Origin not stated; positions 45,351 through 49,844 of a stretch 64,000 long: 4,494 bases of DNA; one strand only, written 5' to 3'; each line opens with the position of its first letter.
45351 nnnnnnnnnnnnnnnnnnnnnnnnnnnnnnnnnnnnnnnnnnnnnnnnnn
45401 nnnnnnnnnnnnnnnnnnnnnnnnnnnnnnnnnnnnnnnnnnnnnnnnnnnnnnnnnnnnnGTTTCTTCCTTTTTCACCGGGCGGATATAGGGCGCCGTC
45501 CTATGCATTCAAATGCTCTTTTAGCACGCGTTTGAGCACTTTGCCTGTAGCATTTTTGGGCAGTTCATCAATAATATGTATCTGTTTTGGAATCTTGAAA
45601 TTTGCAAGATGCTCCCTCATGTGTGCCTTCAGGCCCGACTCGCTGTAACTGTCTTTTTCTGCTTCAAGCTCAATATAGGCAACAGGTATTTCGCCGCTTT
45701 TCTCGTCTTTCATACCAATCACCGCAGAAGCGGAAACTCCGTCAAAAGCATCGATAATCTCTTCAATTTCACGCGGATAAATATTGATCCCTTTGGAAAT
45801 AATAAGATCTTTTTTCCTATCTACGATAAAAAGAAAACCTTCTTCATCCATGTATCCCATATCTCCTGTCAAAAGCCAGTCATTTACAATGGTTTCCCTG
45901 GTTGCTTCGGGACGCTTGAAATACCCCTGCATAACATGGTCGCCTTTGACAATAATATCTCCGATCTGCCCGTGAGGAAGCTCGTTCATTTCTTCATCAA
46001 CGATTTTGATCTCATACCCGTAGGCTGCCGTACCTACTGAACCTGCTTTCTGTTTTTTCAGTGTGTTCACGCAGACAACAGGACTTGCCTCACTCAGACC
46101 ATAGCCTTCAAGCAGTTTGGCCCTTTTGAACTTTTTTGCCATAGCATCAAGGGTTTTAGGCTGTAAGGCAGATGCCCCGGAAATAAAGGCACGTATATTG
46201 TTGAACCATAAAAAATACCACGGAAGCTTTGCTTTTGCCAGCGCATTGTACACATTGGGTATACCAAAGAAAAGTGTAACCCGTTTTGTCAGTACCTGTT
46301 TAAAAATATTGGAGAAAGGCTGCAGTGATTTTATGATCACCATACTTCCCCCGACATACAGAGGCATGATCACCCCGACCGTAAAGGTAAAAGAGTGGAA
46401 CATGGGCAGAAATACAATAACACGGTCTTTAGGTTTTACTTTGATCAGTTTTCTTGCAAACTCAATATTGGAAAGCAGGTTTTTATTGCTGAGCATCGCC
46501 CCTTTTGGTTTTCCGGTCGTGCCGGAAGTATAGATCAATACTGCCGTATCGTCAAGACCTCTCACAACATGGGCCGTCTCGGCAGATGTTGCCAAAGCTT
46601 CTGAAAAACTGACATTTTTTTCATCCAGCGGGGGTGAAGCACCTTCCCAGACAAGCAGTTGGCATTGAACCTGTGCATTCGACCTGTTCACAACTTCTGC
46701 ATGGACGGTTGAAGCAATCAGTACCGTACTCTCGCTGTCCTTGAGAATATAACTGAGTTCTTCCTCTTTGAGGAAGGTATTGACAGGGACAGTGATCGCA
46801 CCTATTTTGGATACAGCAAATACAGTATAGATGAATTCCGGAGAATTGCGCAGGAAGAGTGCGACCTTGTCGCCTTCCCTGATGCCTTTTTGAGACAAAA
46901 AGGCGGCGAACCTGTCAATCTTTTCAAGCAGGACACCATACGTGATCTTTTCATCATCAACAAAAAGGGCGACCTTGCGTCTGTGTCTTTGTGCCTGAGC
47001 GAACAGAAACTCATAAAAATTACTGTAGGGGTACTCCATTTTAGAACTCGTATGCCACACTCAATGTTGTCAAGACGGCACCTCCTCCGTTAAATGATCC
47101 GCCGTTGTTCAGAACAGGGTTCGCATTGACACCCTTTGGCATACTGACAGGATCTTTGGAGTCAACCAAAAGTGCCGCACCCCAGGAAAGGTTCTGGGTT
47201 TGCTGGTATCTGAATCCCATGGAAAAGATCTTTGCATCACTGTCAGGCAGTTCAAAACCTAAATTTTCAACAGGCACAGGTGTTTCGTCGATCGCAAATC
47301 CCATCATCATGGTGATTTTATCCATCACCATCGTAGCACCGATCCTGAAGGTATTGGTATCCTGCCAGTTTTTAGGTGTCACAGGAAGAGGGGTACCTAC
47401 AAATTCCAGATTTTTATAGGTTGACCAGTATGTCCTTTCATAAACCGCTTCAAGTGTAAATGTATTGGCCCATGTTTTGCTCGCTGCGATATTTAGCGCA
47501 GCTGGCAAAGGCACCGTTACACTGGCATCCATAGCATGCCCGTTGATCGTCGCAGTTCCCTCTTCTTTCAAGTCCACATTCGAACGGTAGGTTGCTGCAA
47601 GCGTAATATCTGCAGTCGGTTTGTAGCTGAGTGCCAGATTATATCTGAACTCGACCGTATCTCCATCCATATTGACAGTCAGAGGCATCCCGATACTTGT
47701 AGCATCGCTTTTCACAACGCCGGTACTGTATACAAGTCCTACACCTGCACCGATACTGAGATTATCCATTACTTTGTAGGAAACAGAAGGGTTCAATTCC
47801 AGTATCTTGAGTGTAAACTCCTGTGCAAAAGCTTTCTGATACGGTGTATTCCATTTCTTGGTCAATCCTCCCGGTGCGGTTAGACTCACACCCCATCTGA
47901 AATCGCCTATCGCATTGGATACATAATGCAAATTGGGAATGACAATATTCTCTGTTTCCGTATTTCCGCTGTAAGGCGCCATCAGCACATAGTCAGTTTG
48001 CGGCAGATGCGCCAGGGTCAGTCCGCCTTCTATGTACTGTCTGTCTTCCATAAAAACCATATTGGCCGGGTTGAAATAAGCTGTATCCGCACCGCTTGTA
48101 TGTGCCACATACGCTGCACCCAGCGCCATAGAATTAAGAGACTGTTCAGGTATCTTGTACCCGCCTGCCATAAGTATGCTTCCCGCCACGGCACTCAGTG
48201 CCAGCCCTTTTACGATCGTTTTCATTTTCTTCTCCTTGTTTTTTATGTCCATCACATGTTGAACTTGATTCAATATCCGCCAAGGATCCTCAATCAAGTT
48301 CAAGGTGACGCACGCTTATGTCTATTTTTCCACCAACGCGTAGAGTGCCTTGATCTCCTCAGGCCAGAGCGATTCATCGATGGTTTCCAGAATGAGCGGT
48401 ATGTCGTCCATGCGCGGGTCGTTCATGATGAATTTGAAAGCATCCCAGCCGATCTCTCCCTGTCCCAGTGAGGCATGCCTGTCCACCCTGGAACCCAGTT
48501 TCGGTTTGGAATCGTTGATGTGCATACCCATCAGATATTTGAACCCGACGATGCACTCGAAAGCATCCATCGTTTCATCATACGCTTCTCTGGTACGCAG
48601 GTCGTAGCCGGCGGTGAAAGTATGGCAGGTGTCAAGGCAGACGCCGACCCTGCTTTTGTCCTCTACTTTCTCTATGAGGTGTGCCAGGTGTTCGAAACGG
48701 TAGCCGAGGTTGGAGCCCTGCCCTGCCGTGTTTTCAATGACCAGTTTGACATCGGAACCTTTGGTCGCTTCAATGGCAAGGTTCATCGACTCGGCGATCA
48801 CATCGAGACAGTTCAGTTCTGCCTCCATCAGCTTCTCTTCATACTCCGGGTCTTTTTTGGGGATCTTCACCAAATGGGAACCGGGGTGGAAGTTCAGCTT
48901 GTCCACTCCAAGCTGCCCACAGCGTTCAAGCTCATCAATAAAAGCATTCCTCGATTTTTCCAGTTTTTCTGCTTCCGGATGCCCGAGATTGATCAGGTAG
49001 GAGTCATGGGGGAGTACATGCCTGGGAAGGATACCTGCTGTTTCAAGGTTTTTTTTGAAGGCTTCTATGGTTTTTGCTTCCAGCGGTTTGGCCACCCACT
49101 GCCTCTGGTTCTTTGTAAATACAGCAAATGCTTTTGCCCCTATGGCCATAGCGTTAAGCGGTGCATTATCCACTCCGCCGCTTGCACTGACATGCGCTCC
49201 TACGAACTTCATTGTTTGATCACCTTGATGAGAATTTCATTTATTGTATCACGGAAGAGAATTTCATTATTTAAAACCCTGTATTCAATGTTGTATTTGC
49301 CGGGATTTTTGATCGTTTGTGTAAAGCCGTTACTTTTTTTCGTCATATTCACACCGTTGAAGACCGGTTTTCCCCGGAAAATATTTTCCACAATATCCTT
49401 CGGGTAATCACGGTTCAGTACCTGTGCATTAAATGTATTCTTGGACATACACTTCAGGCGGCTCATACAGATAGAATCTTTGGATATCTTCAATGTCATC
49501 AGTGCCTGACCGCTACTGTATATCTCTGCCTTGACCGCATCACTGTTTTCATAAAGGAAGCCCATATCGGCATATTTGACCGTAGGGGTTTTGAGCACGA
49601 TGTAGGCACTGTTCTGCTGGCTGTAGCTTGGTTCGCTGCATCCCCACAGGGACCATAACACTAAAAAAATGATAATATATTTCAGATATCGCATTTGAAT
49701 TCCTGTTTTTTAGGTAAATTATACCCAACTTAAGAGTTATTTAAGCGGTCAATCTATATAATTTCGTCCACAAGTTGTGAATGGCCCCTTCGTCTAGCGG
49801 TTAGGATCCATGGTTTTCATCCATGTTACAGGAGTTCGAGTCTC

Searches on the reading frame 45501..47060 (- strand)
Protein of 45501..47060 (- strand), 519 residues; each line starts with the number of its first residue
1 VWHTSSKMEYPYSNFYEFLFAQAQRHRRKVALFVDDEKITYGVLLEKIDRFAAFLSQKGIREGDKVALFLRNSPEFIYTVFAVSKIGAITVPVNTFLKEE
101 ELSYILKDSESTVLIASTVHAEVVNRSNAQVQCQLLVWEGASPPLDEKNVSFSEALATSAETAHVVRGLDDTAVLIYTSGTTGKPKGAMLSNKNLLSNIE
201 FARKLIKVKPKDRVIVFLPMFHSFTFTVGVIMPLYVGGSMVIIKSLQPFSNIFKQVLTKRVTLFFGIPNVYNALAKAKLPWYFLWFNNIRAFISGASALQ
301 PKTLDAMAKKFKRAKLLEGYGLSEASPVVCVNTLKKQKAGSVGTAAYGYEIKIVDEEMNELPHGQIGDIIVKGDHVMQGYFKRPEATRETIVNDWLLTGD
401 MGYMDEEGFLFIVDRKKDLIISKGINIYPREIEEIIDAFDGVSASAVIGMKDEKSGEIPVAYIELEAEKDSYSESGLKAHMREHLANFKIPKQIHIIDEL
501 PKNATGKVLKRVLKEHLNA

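Call 36: search_protein_families(library=ncbifam, proteins=[window:45501-47060:-], max_evalue=1e-10)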
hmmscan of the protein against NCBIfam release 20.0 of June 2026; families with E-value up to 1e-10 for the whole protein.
window:45501-47060:- (519 aa): 104 families (the best 25 are shown)
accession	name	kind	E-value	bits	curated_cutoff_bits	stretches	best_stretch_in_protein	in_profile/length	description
NF004837.0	PRK06187.1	subfamily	1.1e-175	584.9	476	1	8-518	3-523/531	long-chain-fatty-acid--CoA ligase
NF006182.0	PRK08316.1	subfamily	4.2e-114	381.9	663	1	21-517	19-517/523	fatty acyl-CoA synthetase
NF005702.0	PRK07514.1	subfamily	2.1e-108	362.9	558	1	13-517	3-500/506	malonyl-CoA synthase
NF004114.0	PRK05605.1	equivalog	1e-107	360.9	766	2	159-518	210-570/575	long-chain-fatty-acid--CoA ligase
NF005307.0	PRK06839.1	equivalog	1e-106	357.6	748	1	21-516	10-492/496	o-succinylbenzoate--CoA ligase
NF006181.0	PRK08314.1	subfamily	1.9e-100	336.8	705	2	146-516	180-553/563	long-chain-fatty-acid--CoA ligase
NF005801.1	PRK07656.1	equivalog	4.2e-99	332.4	657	1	19-514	7-500/500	FadD3 family acyl-CoA ligase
NF052269.1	Staph_lig_FadD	equivalog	2.4e-98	329.6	650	1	18-518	5-494/499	long-chain-fatty-acid--CoA ligase FadD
NF006523.0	PRK08974.1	equivalog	1.5e-95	320.5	884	1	149-516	183-552/561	long-chain-fatty-acid--CoA ligase FadD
NF002966.0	PRK03640.1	equivalog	1.4e-94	317.5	556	1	17-517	6-480/483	o-succinylbenzoate--CoA ligase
NF004229.0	PRK05677.1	subfamily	2.1e-94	317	879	1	149-515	184-553/563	long-chain-fatty-acid--CoA ligase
NF005463.0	PRK07059.1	subfamily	2.2e-93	313.6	869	2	149-515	181-554/557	long-chain-fatty-acid--CoA ligase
NF004797.0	PRK06145.1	equivalog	2.1e-91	306.8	850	1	19-518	8-496/499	acyl-CoA synthetase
NF005220.0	PRK06710.1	equivalog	7.1e-91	305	1116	2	170-515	206-551/563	long-chain-fatty-acid--CoA ligase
NF005857.1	PRK07786.1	exception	1.6e-90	304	733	1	27-515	23-510/513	fatty-acid--CoA ligase FadD5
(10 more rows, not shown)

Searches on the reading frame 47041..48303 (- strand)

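Call 36: search_protein_families(library=ncbifam, proteins=[window:47041-48303:-], max_evalue=1e-10)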
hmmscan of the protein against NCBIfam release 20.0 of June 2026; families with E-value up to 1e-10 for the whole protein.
window:47041-48303:- (420 aa): 1 family
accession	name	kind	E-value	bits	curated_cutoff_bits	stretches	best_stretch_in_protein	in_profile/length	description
NF007988.0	PRK10716.1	equivalog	2.3e-26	92.5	585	1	38-373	17-396/435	long-chain fatty acid transporter FadL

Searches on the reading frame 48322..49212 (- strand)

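Call 36: search_protein_families(library=ncbifam, proteins=[window:48322-49212:-], max_evalue=1e-10)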
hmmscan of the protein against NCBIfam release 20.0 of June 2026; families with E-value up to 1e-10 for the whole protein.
window:48322-49212:- (296 aa): 5 families
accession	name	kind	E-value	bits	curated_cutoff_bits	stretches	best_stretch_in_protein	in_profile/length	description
NF002199.0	PRK01060.1-4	equivalog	3.4e-140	466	315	1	1-294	1-279/282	deoxyribonuclease IV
TIGR00587.1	nfo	subfamily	2.5e-100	335.3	129.65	1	3-291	2-277/279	deoxyribonuclease IV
NF002197.0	PRK01060.1-2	equivalog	3.5e-93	311.9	376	1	3-291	11-285/289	deoxyribonuclease IV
NF002196.0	PRK01060.1-1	equivalog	3.7e-53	180.8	333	1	3-277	3-260/297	deoxyribonuclease IV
NF002198.0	PRK01060.1-3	equivalog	1.1e-25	90.8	244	1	4-281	5-240/253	deoxyribonuclease IV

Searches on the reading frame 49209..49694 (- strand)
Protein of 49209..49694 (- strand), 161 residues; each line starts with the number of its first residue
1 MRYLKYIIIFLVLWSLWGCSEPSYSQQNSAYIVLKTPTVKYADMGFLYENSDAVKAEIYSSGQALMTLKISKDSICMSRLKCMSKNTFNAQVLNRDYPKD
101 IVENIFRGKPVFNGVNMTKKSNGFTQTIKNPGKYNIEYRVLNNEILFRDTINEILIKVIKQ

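Call 36: search_protein_families(library=ncbifam, proteins=[window:49209-49694:-], max_evalue=1e-10)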
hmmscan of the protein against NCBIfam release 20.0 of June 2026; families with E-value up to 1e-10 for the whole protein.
window:49209-49694:- (161 aa): 1 family
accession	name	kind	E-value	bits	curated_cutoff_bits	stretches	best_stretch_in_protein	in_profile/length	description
NF052372.1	HP0838_fam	equivalog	2.1e-13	50.4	200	1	27-158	36-167/170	HP0838 family lipoprotein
